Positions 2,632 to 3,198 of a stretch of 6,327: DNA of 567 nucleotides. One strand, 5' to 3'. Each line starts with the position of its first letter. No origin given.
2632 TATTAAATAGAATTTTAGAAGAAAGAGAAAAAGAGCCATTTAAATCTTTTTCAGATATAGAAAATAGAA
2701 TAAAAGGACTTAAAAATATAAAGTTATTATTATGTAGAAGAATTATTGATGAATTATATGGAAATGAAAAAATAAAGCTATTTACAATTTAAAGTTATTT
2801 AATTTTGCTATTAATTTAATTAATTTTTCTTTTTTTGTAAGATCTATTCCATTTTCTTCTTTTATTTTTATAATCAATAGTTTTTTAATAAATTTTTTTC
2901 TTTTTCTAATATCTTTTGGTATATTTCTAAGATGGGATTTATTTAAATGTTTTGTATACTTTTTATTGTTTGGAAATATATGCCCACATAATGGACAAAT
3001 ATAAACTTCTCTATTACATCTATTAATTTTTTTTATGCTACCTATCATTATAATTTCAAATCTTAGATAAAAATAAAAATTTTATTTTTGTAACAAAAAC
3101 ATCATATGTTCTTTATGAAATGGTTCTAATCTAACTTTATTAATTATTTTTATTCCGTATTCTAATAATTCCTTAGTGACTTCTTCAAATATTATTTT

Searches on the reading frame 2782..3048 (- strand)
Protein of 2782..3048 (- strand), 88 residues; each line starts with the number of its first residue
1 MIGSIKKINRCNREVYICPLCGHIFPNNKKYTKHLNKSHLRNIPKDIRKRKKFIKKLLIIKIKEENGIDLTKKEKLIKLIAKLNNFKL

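Call 4: search_protein_families(library=pfam, proteins=[window:2782-3048:-], max_evalue=0.01)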
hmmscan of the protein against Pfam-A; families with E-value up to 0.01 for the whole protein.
window:2782-3048:- (88 aa): 4 families
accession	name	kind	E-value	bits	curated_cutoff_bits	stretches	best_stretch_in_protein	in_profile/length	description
PF00096.32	zf-C2H2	-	0.00017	22.3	25.2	1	16-39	1-23/23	Zinc finger, C2H2 type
PF13894.12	zf-C2H2_4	-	0.001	20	27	1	16-39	1-24/24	C2H2-type zinc finger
PF04780.17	DUF629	-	0.0064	15.6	23.1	1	14-77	55-121/465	Protein of unknown function (DUF629)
PF10571.15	UPF0547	-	0.0097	16.5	29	0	17-26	16-25/26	Uncharacterised protein family UPF0547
